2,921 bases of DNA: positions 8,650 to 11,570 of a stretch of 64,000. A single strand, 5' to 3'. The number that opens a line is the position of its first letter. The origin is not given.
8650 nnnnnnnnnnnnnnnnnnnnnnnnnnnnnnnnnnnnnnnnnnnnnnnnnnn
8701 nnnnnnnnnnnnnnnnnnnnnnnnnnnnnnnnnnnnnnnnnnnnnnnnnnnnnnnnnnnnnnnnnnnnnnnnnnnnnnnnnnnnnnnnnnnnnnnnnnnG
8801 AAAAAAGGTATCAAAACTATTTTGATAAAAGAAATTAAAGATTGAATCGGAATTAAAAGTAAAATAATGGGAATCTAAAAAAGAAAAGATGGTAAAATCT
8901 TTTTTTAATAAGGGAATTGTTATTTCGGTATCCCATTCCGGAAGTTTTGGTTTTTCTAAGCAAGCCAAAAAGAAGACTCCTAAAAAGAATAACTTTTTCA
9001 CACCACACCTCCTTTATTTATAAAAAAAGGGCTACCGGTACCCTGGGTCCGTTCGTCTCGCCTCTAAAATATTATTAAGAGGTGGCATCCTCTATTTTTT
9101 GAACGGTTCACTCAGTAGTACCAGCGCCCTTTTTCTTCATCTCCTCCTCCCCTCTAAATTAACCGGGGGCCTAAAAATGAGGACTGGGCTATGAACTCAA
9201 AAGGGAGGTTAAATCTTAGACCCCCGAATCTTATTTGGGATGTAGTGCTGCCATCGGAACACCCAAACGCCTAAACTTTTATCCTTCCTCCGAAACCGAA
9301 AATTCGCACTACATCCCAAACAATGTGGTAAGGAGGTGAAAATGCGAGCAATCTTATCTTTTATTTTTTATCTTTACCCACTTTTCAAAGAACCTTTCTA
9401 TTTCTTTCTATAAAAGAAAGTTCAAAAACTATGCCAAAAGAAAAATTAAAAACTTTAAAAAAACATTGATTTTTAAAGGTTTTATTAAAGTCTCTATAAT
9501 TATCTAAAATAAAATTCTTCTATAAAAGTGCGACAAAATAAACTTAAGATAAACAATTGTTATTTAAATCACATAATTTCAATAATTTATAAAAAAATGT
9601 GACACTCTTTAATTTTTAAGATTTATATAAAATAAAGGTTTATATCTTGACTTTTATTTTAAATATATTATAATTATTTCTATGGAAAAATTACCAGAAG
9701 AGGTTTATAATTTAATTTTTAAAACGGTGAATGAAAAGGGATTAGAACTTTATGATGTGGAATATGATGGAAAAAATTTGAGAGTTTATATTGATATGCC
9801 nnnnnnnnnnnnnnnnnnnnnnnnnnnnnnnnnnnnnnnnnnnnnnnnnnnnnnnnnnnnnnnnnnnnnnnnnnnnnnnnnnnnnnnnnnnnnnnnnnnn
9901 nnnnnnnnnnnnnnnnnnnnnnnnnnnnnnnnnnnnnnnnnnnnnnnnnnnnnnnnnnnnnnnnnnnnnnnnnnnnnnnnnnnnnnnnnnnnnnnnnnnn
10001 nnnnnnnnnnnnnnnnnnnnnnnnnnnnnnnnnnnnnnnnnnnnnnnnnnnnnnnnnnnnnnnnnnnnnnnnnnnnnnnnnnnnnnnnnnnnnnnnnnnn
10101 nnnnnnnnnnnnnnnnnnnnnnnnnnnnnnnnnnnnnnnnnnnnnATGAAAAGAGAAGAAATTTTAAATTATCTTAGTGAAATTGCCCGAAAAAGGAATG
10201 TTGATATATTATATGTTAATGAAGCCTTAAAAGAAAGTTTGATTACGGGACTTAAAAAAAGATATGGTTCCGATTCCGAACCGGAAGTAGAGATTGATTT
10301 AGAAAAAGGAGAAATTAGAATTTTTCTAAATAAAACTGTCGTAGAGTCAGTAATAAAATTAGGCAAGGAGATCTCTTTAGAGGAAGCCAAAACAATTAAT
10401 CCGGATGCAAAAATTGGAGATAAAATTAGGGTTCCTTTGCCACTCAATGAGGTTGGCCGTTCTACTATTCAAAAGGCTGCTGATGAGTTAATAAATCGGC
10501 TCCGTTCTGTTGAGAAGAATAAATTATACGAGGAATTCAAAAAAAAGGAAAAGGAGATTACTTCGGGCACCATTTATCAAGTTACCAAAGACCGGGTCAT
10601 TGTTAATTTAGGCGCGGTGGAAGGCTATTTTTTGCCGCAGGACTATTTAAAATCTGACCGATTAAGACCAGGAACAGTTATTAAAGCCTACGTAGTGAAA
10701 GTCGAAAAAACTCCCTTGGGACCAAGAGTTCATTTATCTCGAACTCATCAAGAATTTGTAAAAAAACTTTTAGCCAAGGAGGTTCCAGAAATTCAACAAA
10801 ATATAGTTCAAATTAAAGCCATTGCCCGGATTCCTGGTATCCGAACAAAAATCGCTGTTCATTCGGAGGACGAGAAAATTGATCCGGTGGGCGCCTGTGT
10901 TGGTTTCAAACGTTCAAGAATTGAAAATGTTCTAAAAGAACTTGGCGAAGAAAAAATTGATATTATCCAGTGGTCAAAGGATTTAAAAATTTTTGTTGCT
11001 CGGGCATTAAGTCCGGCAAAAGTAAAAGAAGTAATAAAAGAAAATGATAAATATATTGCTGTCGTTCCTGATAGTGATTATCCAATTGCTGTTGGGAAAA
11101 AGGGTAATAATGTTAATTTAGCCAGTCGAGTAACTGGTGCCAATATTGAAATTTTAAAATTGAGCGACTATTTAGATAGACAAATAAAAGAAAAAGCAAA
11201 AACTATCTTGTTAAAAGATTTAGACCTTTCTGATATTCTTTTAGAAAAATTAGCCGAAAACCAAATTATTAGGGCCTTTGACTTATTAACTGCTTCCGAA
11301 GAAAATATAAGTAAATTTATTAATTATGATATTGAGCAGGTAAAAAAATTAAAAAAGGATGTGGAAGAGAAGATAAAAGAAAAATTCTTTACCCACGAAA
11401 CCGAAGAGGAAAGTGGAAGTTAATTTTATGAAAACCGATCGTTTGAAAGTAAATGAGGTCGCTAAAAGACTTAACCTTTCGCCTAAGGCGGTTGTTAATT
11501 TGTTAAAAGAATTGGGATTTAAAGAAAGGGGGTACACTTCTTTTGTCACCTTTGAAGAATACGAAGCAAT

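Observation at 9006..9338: About 330-nt GC-enriched, multi-helix RNA-like element of unknown class between divergent operons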

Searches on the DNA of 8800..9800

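Call 4: search_rna_families(source=window, start=8800, end=9800, threshold=evalue, max_evalue=10, show_alignments=3)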
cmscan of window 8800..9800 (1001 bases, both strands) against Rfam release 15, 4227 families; matches with E-value up to 10: 7.
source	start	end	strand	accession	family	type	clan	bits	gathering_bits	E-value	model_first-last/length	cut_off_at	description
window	8871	8965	-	RF00616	LhrC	Gene; sRNA;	CL00114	19.4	110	4.2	1-111/111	no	Listeria LhrC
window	8878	9041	-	RF04184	BTnc060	Gene; sRNA;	-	18.4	228.9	3.5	1-213/213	no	Bacteroides sRNA BTnc060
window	9328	9385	-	RF01666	rox2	Cis-reg;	-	17.3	55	8.1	1-71/71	no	Drosophila rox2 ncRNA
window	9142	9215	-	RF00697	mir-186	Gene; miRNA;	-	17.2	70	3.6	1-82/82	no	mir-186 microRNA precursor family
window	8866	8959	+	RF02183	ST7-OT3_1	Gene; lncRNA;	-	16.3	50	8.5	1-79/79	no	ST7 overlapping transcript 3 conserved region 1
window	9450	9493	-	RF03694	mir-266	Gene; miRNA;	-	16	80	6.5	17-67/83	no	mir-266 microRNA precursor family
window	9126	9144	-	RF01128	sR43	Gene; snRNA; snoRNA; CD-box;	-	13.5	45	1.4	1-56/56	no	Small nucleolar RNA sR42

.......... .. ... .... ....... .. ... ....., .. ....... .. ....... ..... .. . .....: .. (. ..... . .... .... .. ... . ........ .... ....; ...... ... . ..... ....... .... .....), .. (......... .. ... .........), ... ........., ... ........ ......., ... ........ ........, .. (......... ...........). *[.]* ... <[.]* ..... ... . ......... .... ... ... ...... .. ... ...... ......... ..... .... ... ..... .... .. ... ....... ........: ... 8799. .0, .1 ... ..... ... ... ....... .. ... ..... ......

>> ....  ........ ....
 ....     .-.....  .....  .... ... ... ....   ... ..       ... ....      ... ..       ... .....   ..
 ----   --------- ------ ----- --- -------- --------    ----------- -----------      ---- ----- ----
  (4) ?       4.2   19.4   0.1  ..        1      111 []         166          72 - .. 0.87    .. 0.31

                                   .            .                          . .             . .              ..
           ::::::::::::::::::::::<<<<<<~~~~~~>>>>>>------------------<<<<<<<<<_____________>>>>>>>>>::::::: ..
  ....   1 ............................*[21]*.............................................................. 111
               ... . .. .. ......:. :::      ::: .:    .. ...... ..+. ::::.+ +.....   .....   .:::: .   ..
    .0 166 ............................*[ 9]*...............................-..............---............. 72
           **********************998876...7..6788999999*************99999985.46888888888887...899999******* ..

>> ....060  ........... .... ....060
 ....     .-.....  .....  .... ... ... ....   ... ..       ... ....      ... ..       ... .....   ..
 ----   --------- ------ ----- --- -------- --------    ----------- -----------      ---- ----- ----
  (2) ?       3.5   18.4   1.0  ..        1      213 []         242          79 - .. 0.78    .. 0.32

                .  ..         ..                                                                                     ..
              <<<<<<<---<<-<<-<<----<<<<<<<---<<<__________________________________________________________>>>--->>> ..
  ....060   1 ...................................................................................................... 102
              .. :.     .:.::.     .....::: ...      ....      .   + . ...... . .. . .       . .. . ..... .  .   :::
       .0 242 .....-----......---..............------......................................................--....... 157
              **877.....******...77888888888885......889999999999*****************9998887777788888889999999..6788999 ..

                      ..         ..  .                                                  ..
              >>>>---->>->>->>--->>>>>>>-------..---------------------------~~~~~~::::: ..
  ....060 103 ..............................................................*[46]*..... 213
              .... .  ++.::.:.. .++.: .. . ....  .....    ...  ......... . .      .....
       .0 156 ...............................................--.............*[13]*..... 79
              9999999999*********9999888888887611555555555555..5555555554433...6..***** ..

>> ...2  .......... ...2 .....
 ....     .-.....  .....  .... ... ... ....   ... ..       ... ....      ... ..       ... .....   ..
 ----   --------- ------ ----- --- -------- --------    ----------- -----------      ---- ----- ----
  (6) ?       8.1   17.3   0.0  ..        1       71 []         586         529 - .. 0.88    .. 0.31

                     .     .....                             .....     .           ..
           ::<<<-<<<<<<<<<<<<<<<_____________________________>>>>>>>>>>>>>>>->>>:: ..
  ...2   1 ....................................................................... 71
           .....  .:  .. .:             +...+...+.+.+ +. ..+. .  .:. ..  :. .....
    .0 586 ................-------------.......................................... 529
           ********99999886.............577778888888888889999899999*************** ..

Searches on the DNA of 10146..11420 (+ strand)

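Call 50: search_rna_families(source=L095, start=6200, end=7400, threshold=evalue, max_evalue=5, show_alignments=2)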
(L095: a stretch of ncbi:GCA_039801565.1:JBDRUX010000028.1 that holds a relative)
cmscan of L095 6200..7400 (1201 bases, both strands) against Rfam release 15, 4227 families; matches with E-value up to 5: 6.
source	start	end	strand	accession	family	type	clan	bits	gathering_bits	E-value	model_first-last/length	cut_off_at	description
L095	6758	6873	-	RF03792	MIR6462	Gene; miRNA;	-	25.8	96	0.058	1-119/119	no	MIR6462 microRNA precursor family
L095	6761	6870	-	RF03629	mir-641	Gene; miRNA;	-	24.5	100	0.059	1-98/98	no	mir-641 microRNA precursor family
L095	6762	6869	+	RF03799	mir-3202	Gene; miRNA;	-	23.3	90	0.055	1-79/79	no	mir-3202 microRNA precursor family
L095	6760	6862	-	RF01760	traJ-II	Cis-reg;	-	20.4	40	0.65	1-104/104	no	traJ-II RNA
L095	6755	6877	+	RF03516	MIR5229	Gene; miRNA;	-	19.4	80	0.62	1-87/87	no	MIR5229 microRNA precursor family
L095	6627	6678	-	RF00114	S15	Cis-reg; leader;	CL00121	14.4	39.5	1.9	1-117/117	no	Ribosomal S15 leader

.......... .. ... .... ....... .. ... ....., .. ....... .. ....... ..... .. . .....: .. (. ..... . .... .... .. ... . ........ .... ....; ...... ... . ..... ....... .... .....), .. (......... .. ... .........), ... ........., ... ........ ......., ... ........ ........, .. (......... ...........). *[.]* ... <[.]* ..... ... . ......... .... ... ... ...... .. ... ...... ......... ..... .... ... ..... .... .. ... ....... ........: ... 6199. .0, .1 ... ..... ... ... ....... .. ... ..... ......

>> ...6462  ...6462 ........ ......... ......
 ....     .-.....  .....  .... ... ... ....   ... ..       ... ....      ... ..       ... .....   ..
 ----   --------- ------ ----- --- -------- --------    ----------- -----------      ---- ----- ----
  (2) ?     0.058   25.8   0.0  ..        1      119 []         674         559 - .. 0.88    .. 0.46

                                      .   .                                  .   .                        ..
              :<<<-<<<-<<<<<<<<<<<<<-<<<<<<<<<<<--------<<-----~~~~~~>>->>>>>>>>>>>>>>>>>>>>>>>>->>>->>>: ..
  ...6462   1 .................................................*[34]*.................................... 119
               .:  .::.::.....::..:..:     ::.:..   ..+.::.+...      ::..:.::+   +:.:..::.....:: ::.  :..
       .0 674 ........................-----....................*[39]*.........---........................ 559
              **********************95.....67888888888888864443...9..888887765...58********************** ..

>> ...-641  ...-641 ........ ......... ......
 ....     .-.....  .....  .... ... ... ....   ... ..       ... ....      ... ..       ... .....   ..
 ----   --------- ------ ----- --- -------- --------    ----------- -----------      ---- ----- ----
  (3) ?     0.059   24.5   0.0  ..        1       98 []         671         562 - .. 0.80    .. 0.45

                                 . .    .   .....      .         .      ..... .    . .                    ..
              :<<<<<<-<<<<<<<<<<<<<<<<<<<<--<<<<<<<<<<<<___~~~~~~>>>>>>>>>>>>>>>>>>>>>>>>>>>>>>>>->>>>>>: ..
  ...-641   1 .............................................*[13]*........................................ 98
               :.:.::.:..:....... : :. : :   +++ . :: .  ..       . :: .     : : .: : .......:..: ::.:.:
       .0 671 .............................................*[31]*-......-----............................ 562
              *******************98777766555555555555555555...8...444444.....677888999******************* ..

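Call 51: search_rna_families(source=L099, start=4200, end=5480, threshold=evalue, max_evalue=5, show_alignments=2)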
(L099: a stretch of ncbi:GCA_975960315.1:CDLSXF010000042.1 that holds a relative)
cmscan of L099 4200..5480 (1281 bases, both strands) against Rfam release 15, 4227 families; matches with E-value up to 5: 4.
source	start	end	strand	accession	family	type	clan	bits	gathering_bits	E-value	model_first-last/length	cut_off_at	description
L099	4814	4940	-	RF01896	mir-142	Gene; miRNA;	-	18.6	57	1.2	1-85/85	no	mir-142 microRNA precursor family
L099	4820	4935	-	RF03629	mir-641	Gene; miRNA;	-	18.2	100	2.6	1-98/98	no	mir-641 microRNA precursor family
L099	4332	4393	+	RF02621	BSnc120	Gene; sRNA;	-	17.4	114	1.2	1-88/88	no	Brucella sRNA 120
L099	5126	5150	+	RF02931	Bacilli-1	Gene; sRNA;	-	14.6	55.6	4.4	18-42/65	no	Bacilli-1 RNA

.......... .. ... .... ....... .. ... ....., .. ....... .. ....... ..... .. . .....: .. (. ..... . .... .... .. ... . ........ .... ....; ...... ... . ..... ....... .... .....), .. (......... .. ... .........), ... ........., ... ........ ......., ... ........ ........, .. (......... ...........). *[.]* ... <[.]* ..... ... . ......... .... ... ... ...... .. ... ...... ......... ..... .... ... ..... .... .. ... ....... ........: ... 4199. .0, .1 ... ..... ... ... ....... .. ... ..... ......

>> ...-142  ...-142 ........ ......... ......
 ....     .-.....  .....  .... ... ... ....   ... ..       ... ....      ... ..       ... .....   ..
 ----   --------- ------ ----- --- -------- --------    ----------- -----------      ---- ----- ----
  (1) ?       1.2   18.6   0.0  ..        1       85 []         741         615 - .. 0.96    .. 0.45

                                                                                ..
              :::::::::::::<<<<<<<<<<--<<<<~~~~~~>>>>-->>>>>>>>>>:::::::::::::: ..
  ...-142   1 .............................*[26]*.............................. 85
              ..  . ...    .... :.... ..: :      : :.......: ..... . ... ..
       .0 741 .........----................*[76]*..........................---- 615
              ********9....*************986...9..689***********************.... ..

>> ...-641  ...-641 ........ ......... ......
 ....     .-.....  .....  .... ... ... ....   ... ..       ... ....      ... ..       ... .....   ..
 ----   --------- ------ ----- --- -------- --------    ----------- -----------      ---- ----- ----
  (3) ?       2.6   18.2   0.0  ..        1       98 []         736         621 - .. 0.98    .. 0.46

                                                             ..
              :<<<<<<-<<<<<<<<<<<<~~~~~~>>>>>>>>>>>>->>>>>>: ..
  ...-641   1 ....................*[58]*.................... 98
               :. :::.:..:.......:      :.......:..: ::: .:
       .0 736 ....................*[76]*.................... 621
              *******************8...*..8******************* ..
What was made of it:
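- On Any Rfam 15 family (including RNase P, tmRNA, 6S, SRP, OLE, GOLLD, ROOL, HEARO, raiA, T-box, cobalamin and other riboswitches, rimP leader): At E up to 10 on 8800-9800, and up to 5 on L095 and L099, only miRNA/sRNA noise far below threshold appears (calls 4, 50, 51).
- There is no Rfam riboswitch or T-box match (calls 4, 50, 51).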
